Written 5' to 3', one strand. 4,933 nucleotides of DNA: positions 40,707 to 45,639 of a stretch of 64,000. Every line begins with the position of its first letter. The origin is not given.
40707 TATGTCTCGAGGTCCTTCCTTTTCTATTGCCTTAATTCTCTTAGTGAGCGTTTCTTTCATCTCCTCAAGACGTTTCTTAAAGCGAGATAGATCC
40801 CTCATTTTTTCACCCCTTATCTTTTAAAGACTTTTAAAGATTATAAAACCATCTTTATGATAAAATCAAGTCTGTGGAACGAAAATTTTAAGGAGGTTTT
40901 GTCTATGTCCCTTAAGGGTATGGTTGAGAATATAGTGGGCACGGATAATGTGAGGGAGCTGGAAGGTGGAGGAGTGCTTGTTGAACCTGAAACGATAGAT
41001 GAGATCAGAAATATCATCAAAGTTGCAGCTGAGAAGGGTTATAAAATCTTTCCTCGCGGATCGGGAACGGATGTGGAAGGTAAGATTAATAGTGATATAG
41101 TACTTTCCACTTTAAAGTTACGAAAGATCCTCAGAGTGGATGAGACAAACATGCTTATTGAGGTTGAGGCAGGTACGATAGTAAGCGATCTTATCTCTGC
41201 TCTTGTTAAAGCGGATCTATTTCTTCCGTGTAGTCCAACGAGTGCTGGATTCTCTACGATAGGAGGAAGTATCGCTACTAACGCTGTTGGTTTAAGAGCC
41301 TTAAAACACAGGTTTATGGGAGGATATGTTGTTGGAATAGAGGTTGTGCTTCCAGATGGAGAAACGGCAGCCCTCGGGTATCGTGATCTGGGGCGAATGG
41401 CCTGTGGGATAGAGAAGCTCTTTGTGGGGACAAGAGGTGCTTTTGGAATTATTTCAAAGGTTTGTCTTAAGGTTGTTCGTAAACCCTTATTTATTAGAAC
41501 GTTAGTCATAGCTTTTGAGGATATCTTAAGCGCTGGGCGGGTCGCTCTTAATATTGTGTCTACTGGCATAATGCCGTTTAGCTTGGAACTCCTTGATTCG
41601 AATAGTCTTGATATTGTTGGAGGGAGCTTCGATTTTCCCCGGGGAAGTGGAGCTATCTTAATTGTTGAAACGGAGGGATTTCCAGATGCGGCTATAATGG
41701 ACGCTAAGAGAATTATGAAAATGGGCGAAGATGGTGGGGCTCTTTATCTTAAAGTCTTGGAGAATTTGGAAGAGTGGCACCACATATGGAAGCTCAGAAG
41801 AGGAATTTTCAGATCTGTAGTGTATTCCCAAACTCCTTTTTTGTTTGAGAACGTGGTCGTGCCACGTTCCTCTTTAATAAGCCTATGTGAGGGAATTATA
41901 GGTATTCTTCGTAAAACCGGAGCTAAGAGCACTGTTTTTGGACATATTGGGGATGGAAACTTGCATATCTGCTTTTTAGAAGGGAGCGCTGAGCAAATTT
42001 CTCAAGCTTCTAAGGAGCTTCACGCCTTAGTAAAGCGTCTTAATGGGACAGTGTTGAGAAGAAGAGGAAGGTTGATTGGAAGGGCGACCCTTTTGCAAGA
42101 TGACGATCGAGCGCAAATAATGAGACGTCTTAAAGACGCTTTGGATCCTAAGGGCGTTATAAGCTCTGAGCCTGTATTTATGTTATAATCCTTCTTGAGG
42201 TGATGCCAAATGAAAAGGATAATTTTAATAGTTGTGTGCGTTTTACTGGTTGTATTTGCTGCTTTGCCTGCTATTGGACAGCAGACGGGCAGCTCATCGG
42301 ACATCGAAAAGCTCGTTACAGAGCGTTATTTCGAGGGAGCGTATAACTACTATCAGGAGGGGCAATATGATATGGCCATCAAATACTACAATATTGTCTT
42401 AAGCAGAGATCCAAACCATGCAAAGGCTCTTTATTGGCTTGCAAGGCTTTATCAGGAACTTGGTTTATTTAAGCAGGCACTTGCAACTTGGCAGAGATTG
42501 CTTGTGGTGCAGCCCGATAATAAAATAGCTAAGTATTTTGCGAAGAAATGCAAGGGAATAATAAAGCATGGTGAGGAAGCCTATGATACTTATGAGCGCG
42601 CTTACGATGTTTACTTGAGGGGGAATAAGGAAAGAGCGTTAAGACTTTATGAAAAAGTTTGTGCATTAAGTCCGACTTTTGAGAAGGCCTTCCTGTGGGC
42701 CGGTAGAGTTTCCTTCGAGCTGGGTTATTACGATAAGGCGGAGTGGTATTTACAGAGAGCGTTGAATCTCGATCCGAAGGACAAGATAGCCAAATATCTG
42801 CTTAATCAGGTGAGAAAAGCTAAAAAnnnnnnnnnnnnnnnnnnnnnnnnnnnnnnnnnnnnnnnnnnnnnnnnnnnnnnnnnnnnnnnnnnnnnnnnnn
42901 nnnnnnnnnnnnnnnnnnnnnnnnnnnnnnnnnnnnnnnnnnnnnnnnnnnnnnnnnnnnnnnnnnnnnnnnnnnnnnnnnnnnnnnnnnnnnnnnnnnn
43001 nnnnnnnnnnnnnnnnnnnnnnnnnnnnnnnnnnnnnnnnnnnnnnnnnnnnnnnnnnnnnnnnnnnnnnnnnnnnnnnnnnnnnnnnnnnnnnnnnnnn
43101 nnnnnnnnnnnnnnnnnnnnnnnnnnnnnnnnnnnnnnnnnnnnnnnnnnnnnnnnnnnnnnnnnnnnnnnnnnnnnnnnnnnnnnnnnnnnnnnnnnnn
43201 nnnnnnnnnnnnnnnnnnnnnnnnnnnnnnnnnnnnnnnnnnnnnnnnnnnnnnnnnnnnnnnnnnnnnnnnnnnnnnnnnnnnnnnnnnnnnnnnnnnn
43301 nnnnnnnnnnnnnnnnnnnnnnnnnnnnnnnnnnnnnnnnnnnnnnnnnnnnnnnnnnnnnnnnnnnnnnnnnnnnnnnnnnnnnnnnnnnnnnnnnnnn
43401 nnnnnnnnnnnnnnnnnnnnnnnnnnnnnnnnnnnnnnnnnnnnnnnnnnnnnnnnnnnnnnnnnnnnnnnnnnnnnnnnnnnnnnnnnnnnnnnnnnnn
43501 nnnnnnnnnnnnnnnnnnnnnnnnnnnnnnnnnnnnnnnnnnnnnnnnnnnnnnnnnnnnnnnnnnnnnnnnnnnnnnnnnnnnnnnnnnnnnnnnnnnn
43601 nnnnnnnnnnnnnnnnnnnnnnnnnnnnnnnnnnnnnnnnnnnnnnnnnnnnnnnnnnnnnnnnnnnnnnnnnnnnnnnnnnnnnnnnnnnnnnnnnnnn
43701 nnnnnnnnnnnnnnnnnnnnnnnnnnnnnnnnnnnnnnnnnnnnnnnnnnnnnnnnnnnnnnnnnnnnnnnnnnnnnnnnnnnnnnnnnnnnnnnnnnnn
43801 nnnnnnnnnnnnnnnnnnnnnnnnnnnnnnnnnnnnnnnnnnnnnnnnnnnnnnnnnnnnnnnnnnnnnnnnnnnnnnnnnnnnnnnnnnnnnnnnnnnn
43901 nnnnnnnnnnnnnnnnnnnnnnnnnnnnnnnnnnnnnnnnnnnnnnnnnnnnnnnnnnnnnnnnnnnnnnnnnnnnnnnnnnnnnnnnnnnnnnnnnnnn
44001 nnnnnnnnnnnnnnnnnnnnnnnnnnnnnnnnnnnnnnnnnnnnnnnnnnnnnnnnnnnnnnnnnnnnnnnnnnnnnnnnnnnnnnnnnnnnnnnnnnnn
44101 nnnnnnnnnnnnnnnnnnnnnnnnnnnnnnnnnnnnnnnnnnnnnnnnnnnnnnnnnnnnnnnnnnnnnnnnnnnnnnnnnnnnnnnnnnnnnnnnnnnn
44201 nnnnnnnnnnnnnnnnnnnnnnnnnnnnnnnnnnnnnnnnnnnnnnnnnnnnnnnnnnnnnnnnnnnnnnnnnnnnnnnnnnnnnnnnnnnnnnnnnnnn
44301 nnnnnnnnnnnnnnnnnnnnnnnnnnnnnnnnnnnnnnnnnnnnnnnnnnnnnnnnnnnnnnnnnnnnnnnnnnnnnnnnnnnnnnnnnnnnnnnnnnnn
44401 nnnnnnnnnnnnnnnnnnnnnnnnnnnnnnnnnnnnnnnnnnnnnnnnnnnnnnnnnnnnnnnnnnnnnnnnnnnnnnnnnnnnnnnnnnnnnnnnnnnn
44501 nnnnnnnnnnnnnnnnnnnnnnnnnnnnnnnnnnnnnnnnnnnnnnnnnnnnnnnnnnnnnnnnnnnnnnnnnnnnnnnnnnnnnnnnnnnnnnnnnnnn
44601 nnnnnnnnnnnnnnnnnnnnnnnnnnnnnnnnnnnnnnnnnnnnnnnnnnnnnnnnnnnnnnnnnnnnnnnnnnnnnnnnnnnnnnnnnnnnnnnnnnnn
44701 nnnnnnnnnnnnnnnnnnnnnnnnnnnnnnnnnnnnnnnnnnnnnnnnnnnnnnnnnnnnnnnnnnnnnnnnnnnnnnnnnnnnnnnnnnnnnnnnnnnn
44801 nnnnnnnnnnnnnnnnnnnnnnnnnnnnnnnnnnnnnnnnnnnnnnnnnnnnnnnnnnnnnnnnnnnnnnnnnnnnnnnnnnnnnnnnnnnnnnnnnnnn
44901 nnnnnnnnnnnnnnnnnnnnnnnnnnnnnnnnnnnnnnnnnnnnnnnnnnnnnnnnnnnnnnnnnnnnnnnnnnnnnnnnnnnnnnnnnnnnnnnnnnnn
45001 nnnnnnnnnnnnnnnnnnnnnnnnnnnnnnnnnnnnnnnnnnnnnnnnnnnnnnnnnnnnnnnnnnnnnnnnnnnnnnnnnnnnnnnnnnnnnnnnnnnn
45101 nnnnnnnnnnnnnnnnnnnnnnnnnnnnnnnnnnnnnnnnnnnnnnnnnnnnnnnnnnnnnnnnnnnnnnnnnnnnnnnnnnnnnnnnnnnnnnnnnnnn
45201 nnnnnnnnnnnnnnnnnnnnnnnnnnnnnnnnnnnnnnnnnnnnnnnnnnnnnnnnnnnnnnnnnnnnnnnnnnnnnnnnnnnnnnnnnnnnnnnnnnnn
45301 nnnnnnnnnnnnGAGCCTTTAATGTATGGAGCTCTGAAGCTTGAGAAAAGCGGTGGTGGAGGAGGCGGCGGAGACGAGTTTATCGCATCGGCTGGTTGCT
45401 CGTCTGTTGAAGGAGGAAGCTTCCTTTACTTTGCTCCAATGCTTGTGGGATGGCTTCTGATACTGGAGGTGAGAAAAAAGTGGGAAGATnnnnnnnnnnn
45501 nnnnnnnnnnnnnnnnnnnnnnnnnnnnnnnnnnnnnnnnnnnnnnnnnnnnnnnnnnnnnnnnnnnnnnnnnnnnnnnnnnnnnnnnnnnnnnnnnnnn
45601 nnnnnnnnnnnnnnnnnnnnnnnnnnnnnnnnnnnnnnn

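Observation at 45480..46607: Pseudo-peptidase: C11 paralog with both catalytic residues replaced and a lipoprotein-like signal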

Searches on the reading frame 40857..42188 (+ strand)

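Call 10: search_protein_families(library=ncbifam, proteins=[window:40857-42188:+], max_evalue=0.1)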
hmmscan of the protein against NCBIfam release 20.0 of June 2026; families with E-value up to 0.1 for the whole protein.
window:40857-42188:+ (443 aa): 12 families
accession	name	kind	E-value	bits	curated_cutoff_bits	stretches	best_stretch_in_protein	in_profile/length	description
TIGR00387.1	glcD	equivalog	9.5e-68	228.9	567.9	1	42-435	2-409/413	glycolate oxidase subunit GlcD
NF008408.0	PRK11230.1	equivalog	5.6e-39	133.9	897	1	41-377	59-400/499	glycolate oxidase subunit GlcD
NF008439.0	PRK11282.1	equivalog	3.1e-17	62.5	284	1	45-221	6-185/358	glycolate oxidase subunit GlcE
NF049975.1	2HglutDHaseYdiJ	equivalog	3.5e-16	58.2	1350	1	39-170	53-189/1018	D-2-hydroxyglutarate dehydrogenase YdiJ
TIGR01677.1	pln_FAD_oxido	subfamily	4.4e-11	42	383.1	1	74-219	80-222/560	FAD-dependent oxidoreductase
NF053785.1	DcplphribOxDprE1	equivalog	6.1e-11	42.2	500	1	40-176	17-153/449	decaprenylphosphoryl-beta-D-ribose oxidase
TIGR01678.1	FAD_lactone_ox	subfamily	1.1e-09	37.8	396.8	1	41-224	18-197/438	sugar 1,4-lactone oxidase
TIGR01676.1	GLDHase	equivalog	1.9e-08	33.6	458.25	1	23-223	51-243/541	L-galactonolactone dehydrogenase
TIGR01679.1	bact_FAD_ox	subfamily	3.8e-08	32.6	292.25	1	41-223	15-190/419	FAD-linked oxidoreductase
NF041227.1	BagG_FevA2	exception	1.1e-05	24.2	850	1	46-207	54-208/455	bagremycin/ferroverdin biosynthesis FAD-dependent oxygenase BagG/FevA2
NF010480.0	PRK13905.1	equivalog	0.011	14.6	259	1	40-172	36-163/303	UDP-N-acetylmuramate dehydrogenase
TIGR00179.1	murB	equivalog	0.09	12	144.5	0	40-121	15-97/290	UDP-N-acetylmuramate dehydrogenase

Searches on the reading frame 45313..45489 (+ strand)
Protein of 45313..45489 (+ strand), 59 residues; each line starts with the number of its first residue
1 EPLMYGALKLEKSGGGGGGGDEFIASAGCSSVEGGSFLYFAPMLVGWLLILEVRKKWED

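Call 16: search_protein_families(library=ncbifam, proteins=[window:45313-45489:+], max_evalue=10)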
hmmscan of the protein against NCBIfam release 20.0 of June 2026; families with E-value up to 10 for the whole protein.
seq(59 aa): 0 families
